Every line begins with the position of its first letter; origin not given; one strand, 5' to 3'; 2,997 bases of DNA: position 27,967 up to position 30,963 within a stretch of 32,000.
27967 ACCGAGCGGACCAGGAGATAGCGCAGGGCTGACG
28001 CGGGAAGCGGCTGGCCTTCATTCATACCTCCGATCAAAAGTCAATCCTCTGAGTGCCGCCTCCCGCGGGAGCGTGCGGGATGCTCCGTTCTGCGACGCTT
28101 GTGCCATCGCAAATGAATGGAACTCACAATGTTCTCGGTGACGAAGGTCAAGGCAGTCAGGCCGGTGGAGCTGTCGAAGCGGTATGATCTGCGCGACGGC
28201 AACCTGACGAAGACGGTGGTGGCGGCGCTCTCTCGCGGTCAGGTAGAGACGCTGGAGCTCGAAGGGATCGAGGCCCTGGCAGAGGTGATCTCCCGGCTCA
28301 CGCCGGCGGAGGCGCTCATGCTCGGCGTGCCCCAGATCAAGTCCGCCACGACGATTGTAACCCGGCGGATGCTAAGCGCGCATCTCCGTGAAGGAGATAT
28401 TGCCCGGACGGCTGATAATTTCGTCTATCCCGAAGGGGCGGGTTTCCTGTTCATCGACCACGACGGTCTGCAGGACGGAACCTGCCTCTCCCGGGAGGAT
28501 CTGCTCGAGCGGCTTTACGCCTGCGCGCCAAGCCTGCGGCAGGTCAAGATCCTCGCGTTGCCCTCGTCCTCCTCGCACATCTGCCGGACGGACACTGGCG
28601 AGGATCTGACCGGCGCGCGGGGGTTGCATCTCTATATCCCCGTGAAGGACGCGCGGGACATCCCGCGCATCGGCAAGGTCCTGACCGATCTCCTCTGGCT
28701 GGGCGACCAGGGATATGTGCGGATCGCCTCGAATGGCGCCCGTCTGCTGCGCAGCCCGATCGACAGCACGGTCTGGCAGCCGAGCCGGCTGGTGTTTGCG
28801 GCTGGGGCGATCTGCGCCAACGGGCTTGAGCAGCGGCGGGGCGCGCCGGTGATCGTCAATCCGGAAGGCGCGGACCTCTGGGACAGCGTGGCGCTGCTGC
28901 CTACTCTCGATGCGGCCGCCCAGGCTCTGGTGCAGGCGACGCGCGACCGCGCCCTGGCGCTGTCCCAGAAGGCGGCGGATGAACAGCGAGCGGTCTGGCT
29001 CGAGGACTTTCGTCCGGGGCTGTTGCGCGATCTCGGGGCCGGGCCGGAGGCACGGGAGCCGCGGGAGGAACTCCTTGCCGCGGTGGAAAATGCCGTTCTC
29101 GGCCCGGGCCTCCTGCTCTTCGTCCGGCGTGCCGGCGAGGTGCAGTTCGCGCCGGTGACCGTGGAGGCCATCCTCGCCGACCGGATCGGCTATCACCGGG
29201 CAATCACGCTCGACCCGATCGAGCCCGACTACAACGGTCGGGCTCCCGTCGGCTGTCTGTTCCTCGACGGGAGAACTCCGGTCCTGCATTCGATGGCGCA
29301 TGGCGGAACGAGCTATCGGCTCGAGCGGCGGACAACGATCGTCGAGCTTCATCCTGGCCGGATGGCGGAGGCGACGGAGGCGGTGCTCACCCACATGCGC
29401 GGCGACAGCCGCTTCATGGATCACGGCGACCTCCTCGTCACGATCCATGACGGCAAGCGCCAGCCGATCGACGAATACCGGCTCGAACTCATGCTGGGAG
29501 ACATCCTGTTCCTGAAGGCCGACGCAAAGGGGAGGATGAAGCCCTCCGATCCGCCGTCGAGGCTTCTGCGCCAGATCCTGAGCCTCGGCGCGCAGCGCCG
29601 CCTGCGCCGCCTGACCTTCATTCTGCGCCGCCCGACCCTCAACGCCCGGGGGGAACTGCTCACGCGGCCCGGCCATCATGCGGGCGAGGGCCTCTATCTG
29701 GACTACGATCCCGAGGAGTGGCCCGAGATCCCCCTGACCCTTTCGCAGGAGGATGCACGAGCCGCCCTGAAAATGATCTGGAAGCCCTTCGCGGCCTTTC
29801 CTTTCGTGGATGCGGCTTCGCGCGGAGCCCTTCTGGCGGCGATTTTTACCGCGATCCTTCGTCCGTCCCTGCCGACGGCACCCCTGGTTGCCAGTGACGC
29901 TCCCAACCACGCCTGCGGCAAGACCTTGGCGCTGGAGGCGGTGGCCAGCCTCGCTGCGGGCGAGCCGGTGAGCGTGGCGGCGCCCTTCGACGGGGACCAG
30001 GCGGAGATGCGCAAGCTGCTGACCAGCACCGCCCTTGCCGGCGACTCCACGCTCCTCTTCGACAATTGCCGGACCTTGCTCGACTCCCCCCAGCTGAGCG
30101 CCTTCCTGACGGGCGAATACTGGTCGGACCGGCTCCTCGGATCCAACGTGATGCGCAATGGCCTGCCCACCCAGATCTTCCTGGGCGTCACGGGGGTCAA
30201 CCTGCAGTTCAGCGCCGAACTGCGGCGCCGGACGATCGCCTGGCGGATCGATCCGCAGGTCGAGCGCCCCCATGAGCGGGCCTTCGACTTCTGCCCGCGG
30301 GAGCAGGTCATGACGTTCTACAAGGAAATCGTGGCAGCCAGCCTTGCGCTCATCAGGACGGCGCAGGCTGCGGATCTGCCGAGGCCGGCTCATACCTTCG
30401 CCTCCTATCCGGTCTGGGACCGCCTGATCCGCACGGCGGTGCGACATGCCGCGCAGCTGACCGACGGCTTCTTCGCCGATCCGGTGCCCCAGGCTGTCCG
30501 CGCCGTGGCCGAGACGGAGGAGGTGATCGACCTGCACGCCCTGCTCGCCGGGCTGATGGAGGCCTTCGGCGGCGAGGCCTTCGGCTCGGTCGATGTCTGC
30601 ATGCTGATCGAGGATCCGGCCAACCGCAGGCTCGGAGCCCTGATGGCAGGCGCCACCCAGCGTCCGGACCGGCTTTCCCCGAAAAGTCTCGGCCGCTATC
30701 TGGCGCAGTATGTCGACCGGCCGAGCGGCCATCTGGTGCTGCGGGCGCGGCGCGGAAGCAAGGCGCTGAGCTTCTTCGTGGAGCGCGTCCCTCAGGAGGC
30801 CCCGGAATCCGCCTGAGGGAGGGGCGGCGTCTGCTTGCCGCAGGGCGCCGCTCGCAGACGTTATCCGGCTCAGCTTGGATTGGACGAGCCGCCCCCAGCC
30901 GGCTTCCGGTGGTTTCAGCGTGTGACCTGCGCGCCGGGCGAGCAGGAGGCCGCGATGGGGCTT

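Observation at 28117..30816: Orphan 899-aa protein pairing AEP primase-polymerase-like motifs with an SF3-like P-loop module on a replicon that already has rep/parAB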

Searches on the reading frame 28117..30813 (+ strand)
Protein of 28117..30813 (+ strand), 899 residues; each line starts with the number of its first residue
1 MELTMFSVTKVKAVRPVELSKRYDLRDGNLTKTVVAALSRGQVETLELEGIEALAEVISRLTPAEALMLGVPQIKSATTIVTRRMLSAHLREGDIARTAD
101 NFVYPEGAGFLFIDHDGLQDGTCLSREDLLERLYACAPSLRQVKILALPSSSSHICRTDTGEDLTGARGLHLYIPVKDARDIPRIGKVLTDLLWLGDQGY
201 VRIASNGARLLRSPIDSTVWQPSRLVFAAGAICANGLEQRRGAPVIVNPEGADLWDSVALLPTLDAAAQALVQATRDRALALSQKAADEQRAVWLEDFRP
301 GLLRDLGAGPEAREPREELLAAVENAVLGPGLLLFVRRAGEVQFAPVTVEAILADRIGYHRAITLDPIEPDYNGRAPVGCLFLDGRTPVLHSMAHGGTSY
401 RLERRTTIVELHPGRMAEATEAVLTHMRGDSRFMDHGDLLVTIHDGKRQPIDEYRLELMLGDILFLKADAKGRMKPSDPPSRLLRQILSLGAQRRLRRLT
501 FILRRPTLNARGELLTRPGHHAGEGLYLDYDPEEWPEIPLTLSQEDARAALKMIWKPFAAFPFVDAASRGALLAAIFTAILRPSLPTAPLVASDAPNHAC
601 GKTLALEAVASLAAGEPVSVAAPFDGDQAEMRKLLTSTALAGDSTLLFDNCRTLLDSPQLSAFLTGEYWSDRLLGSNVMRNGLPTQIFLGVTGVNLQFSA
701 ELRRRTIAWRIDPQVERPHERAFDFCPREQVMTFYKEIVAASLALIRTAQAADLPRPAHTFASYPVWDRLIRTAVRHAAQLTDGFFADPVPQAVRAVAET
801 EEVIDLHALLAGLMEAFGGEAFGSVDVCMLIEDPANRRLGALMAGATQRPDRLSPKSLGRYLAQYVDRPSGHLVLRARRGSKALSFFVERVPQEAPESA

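Call 4: search_protein_families(library=pfam, proteins=[window:28117-30813:+], max_evalue=10)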
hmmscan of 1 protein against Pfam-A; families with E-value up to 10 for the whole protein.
window:28117-30813:+ (899 aa): 1 family
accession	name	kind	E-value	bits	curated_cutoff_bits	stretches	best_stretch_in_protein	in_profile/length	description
PF01896.25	DNA_primase_S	-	4.4e-11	43.8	26.8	1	113-246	3-162/163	DNA primase small subunit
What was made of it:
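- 28453..28854 (+): AEP catalytic core (aa 113-246). Motif I is D114-x-D116, motif II is TGARGLH171LY, and motif III is D216. Pfam PF01896 DNA_primase_S, E 4.4e-11, 43.8 bits against a cutoff of 26.8, model positions 3-162 of 163 (call 4).
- Closest known: pRN1 ORF904. Different: The AEP here matches the PriS-type Pfam model rather than a Prim-Pol model (call 4).
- Pfam PF01896 exceeds its gathering score (call 4).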

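Call 5: search_protein_families(library=ncbifam, proteins=[window:28117-30813:+], max_evalue=10)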
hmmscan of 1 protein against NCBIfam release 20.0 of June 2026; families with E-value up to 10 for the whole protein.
window:28117-30813:+ (899 aa): 0 families
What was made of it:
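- Closest known: pRN1 ORF904. Different: The window protein has no NCBIfam hit (call 5).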

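Call 6: search_protein_families(library=phrogs, proteins=[window:28117-30813:+], max_evalue=10)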
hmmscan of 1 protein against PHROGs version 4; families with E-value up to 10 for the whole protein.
window:28117-30813:+ (899 aa): 4 families
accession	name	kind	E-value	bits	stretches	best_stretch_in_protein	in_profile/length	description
phrog_16593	-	DNA, RNA and nucleotide metabolism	3.8e-56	191.9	1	14-373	10-364/823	DNA primase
phrog_29234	-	unknown function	3.4e-41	142.2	1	477-775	443-740/887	-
phrog_10537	-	unknown function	2.7e-15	56.3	1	493-819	819-1148/1229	-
phrog_19930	-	DNA, RNA and nucleotide metabolism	2e-12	47.2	1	499-777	482-761/865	DNA polymerase/primase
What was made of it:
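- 29884..30276 (+): SF3-type P-loop ATPase core (aa 590-720). Walker A is G601-K602-T603, Walker B is D649-N650, sensor 1 is N695, and the arginine-finger candidates are R704/R705. The matching PHROGs are phrog_29234 and phrog_19930 'DNA polymerase/primase' (call 6).
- PHROG 'DNA primase' and 'DNA polymerase/primase' families match (call 6). PHROG families match both halves (call 6).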

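Call 7: search_protein_families(library=padloc, proteins=[window:28117-30813:+], max_evalue=10)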
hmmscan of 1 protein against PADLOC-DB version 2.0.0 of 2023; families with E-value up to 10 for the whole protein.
window:28117-30813:+ (899 aa): 0 families
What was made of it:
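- On Known anti-phage defence systems (PADLOC): There were no PADLOC hits at E up to 10 (call 7).
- There was no PADLOC hit (call 7).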

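Call 8: search_solved_structures(query=window:28117-30813:+, max_evalue=10)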
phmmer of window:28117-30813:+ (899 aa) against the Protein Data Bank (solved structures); distinct sequences matched with E-value up to 10: 0.
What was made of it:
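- Tried and rejected: NCBIfam, PADLOC and PDB sequence searches with the protein gave no hits (calls 5, 7, 8).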

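Call 10: search_dna_similar(query=window:28117-30813:+, collection=plasmids, mode=protein, max_rows=30)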
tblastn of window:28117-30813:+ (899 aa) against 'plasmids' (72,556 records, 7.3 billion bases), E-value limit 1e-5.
Records with a match: 23; places in all: 27; records where one place covers at least 80% of the query: 9.
Best place of each record, by identity: >=99% 6; 95-99% 1; <60% 16.
By first word of the organism name: Cereibacter 7; Streptomyces 5; Psychrobacter 2; Methylobacterium 2; Saccharopolyspora 1; Azospirillum 1; Limimaricola 1; Legionella 1; Antarctobacter 1; Nonomuraea 1; and 1 more.
By predicted mobility (MOB-suite, as given by PLSDB): non-mobilizable 14; mobilizable 8; conjugative 1.
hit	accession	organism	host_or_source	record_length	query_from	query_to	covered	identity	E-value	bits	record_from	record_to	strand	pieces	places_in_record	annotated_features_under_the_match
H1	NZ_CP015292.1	Cereibacter sphaeroides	Cereibacter sphaeroides 2.4.1,single ...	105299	1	899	100%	100.0%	0e+0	1735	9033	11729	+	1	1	DNA primase small subunit domain-containing protein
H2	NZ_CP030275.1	Cereibacter sphaeroides 2.4.1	cell culture,laboratory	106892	1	899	100%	100.0%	0e+0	1735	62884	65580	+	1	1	DNA primase small subunit domain-containing protein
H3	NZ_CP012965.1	Cereibacter sphaeroides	cell culture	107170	1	899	100%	100.0%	0e+0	1735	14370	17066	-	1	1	DNA primase small subunit domain-containing protein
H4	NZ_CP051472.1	Cereibacter sphaeroides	cell culture,laboratory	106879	1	899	100%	100.0%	0e+0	1735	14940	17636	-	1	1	DNA primase small subunit domain-containing protein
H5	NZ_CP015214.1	Cereibacter sphaeroides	Cereibacter sphaeroides 2.4.1,single ...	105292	1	899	100%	100.0%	0e+0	1733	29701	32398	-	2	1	DNA primase small subunit domain-containing protein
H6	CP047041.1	Cereibacter sphaeroides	cell culture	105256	1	899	100%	99.9%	0e+0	1737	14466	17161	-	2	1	none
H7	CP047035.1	Cereibacter sphaeroides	cell culture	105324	20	899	98%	97.4%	0e+0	1665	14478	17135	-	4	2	none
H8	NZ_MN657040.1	Psychrobacter sp.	-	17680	11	893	98%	30.4%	5e-81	294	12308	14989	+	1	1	hypothetical protein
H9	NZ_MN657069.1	Psychrobacter sp.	-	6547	27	891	96%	29.0%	6e-85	306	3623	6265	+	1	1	hypothetical protein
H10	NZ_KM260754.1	Saccharopolyspora endophytica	-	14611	479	893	46%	26.6%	1e-11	77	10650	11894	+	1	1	hypothetical protein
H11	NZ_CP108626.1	Streptomyces rubiginosohelvolus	-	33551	512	880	41%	27.1%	6e-14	84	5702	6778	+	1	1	hypothetical protein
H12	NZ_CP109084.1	Streptomyces cyaneofuscatus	-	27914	512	894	43%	25.6%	9e-16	90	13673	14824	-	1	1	hypothetical protein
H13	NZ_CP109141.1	Streptomyces cyaneofuscatus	-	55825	512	894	43%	25.6%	9e-16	90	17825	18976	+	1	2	hypothetical protein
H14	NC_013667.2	Streptomyces sp. Y27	-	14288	512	871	40%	27.0%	1e-16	93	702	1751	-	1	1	hypothetical protein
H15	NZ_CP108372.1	Streptomyces sp. NBC_01335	-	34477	510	820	35%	30.4%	5e-15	88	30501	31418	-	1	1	bifunctional DNA primase/polymerase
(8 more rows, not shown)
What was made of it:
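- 28117..30816 (+): Complete ORF of 899 aa encoding a fused AEP primase and D5-like SF3 helicase. It is WP_011331404.1, 'DNA primase small subunit domain-containing protein'. It is 100% identical in 5 C. sphaeroides 2.4.1-derived plasmid records and 99.9% and 97.4% identical in two more (call 10).
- It also follows bifunctional prim-pol, PriCT-2 or RepB-primase N-termini on other plasmids (call 10).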

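Call 11: search_dna_similar(query=window:28117-30813:+, collection=phages, mode=protein, max_rows=30)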
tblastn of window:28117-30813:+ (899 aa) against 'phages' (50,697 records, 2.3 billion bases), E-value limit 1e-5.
Records with a match: 71; places in all: 71; records where one place covers at least 80% of the query: 0.
Best place of each record, by identity: <60% 71.
By first word of the organism name: Xanthomonas 36; Ralstonia 11; Burkholderia 8; Actinoplanes 2; Ruegeria 2; Caulobacter 2; Shewanella 1; Phage 1; Virus 1; Bacteriophage 1; and 6 more.
By host as written in the record: Xanthomonas oryzae pv. oryzae 14; - 9; Xanthomonas arboricola pv. pruni strain Xcp1 6; Ralstonia pseudosolanacearum I-31 (MT043) 5; Ralstonia pseudosolanacearum I-33 (MT009) 3; Ruegeria pomeroyi DSS-3 3; Xanthomonas euvesicatoria 3; Burkholderia cenocepacia HI2424 2; and 22 more.
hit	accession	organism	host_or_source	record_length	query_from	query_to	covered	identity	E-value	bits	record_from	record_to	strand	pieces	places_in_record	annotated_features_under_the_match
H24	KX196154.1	Shewanella phage SFCi1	Shewanella fidelis 3313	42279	5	446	49%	32.1%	5e-52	204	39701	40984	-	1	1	hypothetical protein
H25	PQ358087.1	Phage TPWB-08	Tabanus par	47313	422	820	44%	30.8%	2e-31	139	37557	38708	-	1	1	hypothetical protein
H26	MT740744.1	Ralstonia phage Jenny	Ralstonia pseudosolanacearum I-33 ...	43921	4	442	49%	26.6%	1e-17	95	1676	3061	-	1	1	hypothetical protein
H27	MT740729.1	Ralstonia phage Bakoly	Ralstonia pseudosolanacearum I-33 ...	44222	4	442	49%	26.6%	1e-17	95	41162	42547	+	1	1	hypothetical protein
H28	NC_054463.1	Ralstonia phage Bakoly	Ralstonia pseudosolanacearum I-33 ...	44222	4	442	49%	26.6%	1e-17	95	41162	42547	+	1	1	hypothetical protein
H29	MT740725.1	Ralstonia phage Adzire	Ralstonia pseudosolanacearum I-31 ...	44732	4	442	49%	26.6%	1e-17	95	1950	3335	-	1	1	hypothetical protein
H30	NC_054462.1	Ralstonia phage Adzire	Ralstonia pseudosolanacearum I-31 ...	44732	4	442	49%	26.6%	1e-17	95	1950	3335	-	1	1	hypothetical protein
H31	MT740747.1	Ralstonia phage Simangalove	Ralstonia pseudosolanacearum I-31 ...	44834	4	442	49%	26.6%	1e-17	95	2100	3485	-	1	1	hypothetical protein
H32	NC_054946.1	Ralstonia phage Simangalove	Ralstonia pseudosolanacearum I-31 ...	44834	4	442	49%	26.6%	1e-17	95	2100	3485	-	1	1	hypothetical protein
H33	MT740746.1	Ralstonia phage Sarlave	Ralstonia pseudosolanacearum I-31 ...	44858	4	442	49%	26.6%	1e-17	95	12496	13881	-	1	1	hypothetical protein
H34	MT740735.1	Ralstonia phage Elie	Ralstonia pseudosolanacearum I-15 ...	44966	4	442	49%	26.6%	1e-17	95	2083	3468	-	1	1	hypothetical protein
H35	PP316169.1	Ralstonia phage RS-CA1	Ralstonia solanacearum and Ralstonia ...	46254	4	442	49%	26.6%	2e-15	87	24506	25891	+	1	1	hypothetical protein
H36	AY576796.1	Actinoplanes phage phiAsp2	-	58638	512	875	40%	26.5%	3e-16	90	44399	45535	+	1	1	pas55: Pas55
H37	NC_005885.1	Actinoplanes phage phiAsp2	Actinoplanes sp. SN223/29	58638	512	875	40%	26.5%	3e-16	90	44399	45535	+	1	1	Pas55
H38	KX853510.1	Virus Rctr197k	enrichment culture DAMO/AAA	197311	512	864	39%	26.9%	8e-16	89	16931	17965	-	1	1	putative ATPase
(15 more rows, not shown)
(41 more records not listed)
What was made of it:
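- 28117..28416 (+): N-terminal beta-rich domain (aa 1-100) that travels with the primase module. It is covered by phrog_16593 'DNA primase' (aa 14-373, E 3.8e-56, call 6) and by phage proteins (call 11).
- The N-module is present in 71 phage records, including Bcep1-like 'DNA primase' genes, and the C-module in roseophages (call 11).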

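Call 12: get_annotated_region(hit=H1, flank=12000)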
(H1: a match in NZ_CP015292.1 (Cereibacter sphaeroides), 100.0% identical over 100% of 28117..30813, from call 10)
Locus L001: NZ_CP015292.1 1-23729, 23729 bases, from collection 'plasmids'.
description: Cereibacter sphaeroides strain MBTLJ-20 plasmid d, complete sequence
organism: Cereibacter sphaeroides (NCBI taxid 1063)
taxonomy: Bacteria; Pseudomonadota; Alphaproteobacteria; Rhodobacterales; Paracoccaceae; Cereibacter; Cereibacter sphaeroides
host: -; source: Cereibacter sphaeroides 2.4.1,single cell; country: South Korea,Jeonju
typing (MOB-suite, as given by PLSDB): mobilizable; replicon rep_cluster_369; relaxase MOBV
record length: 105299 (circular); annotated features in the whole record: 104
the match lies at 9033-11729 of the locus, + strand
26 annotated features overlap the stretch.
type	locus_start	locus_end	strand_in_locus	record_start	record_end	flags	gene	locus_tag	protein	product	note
CDS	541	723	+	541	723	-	-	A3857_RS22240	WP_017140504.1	hypothetical protein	-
CDS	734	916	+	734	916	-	napE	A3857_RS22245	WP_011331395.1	periplasmic nitrate reductase, NapE protein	GO:0042126 - nitrate metabolic process [Evidence IEA]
CDS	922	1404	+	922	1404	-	-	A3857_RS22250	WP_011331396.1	ferredoxin-type protein NapF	-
CDS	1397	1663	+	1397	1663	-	-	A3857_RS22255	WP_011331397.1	chaperone NapD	-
CDS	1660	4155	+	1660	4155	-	napA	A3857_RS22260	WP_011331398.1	periplasmic nitrate reductase subunit alpha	GO:0042126 - nitrate metabolic process [Evidence IEA]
CDS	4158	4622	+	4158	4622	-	-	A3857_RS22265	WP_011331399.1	nitrate reductase cytochrome c-type subunit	-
CDS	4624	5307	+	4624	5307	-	napC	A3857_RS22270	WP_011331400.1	cytochrome c-type protein NapC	-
CDS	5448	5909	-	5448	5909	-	-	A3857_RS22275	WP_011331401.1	hypothetical protein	-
CDS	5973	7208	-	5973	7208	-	-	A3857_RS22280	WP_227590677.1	YadA C-terminal domain-containing protein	-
CDS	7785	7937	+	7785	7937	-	-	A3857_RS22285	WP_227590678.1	hypothetical protein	-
CDS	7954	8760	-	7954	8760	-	-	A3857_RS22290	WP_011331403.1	hypothetical protein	-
CDS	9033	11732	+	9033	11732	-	-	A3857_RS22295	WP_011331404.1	DNA primase small subunit domain-containing protein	GO:0006269 - DNA replication, synthesis of RNA primer [Evidence IEA]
CDS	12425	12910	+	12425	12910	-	-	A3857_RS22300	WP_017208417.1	hypothetical protein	-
CDS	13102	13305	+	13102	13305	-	-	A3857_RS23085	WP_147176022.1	hypothetical protein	-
CDS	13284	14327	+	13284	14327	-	-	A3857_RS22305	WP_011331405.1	nucleotidyltransferase domain-containing protein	-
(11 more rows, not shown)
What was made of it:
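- Checked: RefSeq already names the protein (calls 10, 12).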

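Call 17: find_homologous_proteins(query=window:28117-30813:+, max_evalue=0.00001)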
Query window:28117-30813:+ (899 aa): 47 proteins with E <= 0.00001 among 8000 candidates.
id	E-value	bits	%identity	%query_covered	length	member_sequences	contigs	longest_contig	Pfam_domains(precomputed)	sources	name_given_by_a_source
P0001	0.0e+0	1997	100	100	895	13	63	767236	PF01896.26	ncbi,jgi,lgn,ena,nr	ncbi:DNA primase small subunit domain-containing protein [Cereibacter sphaeroides]|nr:hypothetical p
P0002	0.0e+0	1175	61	98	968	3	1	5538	-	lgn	-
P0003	0.0e+0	1167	61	99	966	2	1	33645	-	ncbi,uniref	ncbi:DNA primase small subunit domain-containing protein [Rhodobacter sp. NSM]|uniref:DNA primase sm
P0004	1.7e-281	955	50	98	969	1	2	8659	-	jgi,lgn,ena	jgi:hypothetical protein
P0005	5.9e-280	949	51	98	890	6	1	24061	-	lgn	-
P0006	1.3e-279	948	51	98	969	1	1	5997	PF27402.1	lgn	-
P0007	7.2e-278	943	50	98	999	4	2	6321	-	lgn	-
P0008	2.1e-277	941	50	98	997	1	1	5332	-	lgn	-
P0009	2.4e-276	938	50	99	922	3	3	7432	-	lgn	-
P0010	2.3e-275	934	49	100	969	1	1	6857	-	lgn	-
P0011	3.9e-273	927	49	99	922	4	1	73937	-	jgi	-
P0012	2.1e-251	855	47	98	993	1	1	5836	-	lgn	-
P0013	7.2e-251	853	47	98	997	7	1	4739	-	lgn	-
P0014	3.9e-243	828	47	99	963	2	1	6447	PF27402.1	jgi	jgi:hypothetical protein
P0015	2.9e-241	821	47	98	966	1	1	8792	-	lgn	-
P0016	3.7e-225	768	44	98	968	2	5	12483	-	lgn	-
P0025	2.5e-143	497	35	99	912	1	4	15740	-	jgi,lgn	jgi:hypothetical protein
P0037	3.9e-126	441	34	90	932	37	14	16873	-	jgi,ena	jgi:hypothetical protein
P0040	8.0e-87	311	30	91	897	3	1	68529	-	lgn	-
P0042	1.7e-67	247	34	54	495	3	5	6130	-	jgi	jgi:hypothetical protein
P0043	7.9e-44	168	33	43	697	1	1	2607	PF03796.22,PF13481.13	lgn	-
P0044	1.5e-41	161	34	34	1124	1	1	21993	-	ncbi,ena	-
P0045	1.3e-22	98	30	37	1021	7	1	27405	PF08275.18,PF13155.13,PF01807.26,PF13662.13,PF13362.13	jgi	jgi:DNA primase catalytic core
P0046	5.7e-20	89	26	50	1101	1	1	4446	PF00476.27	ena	-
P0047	9.3e-19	85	38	26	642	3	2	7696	PF13481.13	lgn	-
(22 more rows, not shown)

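Call 20: search_protein_families(library=pfam, proteins=[P0006, P0014, P0043, P0044, P0045, P0046, P0047, P0040], max_evalue=0.01)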
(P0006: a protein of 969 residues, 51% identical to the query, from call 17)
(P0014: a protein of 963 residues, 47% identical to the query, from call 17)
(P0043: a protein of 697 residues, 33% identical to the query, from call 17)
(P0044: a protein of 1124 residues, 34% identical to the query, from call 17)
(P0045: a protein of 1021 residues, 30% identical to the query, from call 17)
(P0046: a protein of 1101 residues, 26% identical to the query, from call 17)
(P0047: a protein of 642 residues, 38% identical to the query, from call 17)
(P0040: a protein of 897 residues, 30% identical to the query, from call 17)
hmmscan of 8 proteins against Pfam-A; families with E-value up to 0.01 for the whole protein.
P0006 (969 aa): 0 families

P0014 (963 aa): 0 families

P0043 (697 aa): 2 families
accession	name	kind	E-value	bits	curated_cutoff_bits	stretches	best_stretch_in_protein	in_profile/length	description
PF13481.12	AAA_25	-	8.9e-13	48.7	27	1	426-603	29-194/195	AAA domain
PF03796.21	DnaB_C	-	2.4e-05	24.3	27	1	419-672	8-246/255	DnaB-like helicase C terminal domain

P0044 (1124 aa): 0 families

P0045 (1021 aa): 6 families
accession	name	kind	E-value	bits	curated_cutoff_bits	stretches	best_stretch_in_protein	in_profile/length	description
PF01807.25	Zn_ribbon_DnaG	-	1.8e-10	40.9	24.9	1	8-100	4-94/98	CHC2 zinc finger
PF13362.12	Toprim_3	-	8.5e-07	29.8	27.2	1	263-363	2-94/95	Toprim domain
PF13155.12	Toprim_2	-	8.3e-06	26.5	22.1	1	265-357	2-87/88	Toprim-like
PF08275.17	DNAG_N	-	1.2e-05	25.9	26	1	141-229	19-106/128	DNA primase catalytic core, N-terminal domain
PF13662.12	Toprim_4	-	4.3e-05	24.1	25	1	262-340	2-83/85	Toprim domain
PF01751.28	Toprim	-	0.0076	16.8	23.1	0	263-328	2-77/96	Toprim domain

P0046 (1101 aa): 1 family
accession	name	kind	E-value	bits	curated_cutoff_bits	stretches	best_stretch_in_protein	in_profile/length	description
PF00476.26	DNA_pol_A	-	2.3e-26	93.1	34.3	1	825-1093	90-379/381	DNA polymerase family A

P0047 (642 aa): 3 families
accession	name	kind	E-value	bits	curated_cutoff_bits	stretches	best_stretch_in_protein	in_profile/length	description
PF13481.12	AAA_25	-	1e-33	117.1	27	1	274-457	9-194/195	AAA domain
PF20467.3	MmeI_C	-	0.0025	18.4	27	1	103-131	5-33/83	MmeI, C-terminal domain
PF25199.1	nSTAND_NTPase5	-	0.0079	16.5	34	0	300-326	42-68/145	Novel STAND NTPase 5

P0040 (897 aa): 0 families
